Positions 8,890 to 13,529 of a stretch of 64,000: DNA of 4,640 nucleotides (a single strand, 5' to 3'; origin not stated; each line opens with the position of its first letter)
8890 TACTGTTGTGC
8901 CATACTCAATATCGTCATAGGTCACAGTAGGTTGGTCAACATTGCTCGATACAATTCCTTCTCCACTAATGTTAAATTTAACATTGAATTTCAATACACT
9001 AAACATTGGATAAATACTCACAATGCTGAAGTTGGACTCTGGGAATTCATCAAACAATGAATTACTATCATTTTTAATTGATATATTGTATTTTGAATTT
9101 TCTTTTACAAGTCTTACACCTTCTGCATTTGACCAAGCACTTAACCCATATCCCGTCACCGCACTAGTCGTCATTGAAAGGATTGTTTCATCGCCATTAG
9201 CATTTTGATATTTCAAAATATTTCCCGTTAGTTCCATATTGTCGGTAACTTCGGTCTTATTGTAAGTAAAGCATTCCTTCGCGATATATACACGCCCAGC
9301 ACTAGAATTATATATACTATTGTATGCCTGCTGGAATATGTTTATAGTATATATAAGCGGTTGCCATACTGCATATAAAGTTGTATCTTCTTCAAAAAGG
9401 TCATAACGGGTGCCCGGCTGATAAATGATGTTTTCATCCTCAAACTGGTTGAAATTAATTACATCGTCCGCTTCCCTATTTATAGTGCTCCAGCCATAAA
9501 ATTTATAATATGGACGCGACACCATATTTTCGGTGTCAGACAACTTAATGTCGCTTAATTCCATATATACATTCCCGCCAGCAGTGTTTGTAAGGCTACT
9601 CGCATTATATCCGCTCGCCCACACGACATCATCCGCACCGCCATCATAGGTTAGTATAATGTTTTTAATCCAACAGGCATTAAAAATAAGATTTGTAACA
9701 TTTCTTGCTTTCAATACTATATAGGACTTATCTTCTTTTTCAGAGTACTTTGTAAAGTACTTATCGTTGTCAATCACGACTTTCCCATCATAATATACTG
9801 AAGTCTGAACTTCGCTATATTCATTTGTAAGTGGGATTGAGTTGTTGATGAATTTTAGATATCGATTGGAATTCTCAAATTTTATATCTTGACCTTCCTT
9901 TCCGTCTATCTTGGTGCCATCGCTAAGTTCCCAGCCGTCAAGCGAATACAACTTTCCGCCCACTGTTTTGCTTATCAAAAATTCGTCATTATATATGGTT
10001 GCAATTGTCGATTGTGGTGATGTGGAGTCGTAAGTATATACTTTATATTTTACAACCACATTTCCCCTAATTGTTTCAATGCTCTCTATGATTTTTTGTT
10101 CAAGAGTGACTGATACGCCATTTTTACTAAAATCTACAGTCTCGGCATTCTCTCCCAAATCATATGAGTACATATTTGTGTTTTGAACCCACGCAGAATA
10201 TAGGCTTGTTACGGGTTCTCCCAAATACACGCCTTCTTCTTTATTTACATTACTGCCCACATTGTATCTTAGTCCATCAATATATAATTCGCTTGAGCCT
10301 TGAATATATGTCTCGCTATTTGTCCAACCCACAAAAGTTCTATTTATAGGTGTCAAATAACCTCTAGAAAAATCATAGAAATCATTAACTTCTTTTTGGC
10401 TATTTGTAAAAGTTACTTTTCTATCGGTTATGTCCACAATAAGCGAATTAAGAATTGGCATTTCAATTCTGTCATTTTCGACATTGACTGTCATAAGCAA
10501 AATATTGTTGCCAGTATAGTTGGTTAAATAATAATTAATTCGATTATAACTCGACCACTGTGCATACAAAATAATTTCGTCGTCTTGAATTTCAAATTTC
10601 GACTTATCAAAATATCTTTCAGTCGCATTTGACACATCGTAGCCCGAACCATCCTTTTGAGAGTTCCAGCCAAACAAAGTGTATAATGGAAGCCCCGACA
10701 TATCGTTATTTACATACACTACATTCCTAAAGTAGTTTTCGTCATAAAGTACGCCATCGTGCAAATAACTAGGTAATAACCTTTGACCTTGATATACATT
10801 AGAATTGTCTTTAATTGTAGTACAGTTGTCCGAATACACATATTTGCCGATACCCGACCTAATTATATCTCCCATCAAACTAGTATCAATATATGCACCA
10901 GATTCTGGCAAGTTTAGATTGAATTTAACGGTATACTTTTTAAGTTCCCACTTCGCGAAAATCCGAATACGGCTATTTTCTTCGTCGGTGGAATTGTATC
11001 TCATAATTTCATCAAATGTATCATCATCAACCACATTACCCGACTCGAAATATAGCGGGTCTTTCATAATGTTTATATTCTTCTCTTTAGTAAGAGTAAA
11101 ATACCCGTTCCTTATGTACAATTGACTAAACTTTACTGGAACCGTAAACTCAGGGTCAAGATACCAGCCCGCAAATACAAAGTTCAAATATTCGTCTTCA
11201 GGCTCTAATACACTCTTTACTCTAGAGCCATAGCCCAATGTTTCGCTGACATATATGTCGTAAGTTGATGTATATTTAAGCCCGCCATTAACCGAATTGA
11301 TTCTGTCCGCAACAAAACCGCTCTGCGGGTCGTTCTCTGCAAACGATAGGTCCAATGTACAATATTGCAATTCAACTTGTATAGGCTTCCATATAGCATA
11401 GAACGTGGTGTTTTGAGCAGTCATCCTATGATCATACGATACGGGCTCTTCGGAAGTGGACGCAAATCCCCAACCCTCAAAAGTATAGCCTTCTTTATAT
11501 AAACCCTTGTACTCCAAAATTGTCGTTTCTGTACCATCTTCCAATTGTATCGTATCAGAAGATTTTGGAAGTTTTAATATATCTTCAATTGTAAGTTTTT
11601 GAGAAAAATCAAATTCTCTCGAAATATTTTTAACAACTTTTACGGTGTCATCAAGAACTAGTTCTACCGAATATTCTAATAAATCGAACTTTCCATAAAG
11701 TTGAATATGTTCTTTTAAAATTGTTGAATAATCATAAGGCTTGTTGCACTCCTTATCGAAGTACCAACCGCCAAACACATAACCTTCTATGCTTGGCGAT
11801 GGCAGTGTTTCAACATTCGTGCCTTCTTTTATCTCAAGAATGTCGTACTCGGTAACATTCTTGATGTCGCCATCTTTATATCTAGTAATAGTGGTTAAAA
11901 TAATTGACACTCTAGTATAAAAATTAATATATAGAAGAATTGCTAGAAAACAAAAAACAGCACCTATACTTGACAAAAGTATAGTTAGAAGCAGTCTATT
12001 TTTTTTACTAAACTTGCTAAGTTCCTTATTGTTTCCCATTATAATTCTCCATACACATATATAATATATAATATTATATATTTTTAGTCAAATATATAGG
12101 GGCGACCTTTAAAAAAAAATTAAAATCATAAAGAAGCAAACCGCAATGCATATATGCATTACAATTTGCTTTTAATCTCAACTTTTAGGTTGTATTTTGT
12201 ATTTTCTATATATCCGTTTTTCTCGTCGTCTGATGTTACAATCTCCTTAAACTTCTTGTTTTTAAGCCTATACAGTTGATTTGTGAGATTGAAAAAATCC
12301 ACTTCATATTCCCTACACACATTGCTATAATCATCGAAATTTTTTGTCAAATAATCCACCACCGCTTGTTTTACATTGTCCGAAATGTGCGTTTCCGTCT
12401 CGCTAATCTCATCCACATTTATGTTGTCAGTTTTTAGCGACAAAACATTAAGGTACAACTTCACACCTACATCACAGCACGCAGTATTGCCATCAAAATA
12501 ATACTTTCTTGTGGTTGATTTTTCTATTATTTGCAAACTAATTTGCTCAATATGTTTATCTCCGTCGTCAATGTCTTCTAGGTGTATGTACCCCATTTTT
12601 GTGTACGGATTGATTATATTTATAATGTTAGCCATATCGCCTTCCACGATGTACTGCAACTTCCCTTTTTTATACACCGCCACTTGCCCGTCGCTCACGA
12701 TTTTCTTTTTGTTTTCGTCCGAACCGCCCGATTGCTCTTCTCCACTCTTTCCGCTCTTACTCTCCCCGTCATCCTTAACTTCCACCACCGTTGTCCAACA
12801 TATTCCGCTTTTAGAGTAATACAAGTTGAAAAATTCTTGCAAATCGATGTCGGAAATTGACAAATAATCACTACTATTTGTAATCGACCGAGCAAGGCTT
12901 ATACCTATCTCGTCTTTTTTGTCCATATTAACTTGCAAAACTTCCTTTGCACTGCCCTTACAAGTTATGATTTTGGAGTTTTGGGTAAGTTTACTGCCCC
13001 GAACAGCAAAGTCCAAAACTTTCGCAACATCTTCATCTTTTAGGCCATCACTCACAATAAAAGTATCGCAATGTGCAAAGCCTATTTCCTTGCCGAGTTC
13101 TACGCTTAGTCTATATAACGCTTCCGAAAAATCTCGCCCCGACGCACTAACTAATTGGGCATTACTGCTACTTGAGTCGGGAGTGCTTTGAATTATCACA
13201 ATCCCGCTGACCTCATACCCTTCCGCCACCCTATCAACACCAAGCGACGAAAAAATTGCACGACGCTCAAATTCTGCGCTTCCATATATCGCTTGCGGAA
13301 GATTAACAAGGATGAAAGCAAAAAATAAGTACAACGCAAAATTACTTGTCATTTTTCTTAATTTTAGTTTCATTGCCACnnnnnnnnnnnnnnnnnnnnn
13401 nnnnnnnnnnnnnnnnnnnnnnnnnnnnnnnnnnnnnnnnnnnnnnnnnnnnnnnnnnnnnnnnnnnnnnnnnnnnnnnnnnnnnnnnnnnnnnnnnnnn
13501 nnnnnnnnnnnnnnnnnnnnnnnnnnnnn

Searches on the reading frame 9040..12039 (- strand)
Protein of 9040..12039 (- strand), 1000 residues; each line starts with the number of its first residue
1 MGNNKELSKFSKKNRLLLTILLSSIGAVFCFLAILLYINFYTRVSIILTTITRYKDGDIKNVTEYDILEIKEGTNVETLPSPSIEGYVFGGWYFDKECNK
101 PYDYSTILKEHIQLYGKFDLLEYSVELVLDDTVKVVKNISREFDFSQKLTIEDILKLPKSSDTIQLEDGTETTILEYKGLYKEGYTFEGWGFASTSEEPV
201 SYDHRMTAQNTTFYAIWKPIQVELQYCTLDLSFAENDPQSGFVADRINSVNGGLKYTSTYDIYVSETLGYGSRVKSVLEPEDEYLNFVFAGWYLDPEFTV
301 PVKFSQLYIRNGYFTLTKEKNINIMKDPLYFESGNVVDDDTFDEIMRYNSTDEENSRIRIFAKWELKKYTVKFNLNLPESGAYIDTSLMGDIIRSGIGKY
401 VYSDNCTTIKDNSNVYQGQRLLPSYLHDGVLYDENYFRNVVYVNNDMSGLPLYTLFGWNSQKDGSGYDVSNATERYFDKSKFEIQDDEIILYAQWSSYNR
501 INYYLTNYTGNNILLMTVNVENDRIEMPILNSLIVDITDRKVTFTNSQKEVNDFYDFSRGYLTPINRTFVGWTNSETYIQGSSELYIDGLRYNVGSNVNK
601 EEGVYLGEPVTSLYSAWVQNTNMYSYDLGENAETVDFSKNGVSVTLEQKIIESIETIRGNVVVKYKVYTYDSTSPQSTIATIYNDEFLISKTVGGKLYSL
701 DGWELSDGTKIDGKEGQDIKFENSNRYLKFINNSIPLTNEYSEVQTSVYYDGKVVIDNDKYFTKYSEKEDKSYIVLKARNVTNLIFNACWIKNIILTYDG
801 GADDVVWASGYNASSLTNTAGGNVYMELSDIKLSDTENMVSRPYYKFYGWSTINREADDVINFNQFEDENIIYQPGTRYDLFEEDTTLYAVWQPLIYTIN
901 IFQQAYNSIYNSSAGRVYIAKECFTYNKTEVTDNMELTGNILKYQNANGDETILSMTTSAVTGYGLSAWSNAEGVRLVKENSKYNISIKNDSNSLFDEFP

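Call 82: search_protein_families(library=pfam, proteins=[window:9040-12039:-], max_evalue=0.001)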
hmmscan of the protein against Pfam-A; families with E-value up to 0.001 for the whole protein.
window:9040-12039:- (1000 aa): 1 family
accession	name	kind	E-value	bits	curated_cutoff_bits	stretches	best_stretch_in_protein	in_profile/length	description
PF09479.16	Flg_new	-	5e-16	59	27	2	69-116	15-64/65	Listeria-Bacteroides repeat domain (List_Bact_rpt)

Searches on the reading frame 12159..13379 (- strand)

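Call 10: search_protein_families(library=pfam, proteins=[window:12159-13379:-], max_evalue=0.01)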
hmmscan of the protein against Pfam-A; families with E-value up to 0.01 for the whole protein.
window:12159-13379:- (406 aa): 3 families
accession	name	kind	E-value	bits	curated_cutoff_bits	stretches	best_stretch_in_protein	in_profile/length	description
PF25198.1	Spore_GerAC_N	-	1.6e-25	90.4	27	1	35-194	3-169/176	Spore germination protein N-terminal domain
PF05504.16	Spore_GerAC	-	1.3e-10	42.2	23.6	1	233-403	3-162/167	Spore germination B3/ GerAC like, C-terminal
PF05062.17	RICH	-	0.0026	18.5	23.2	1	332-403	3-70/82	RICH domain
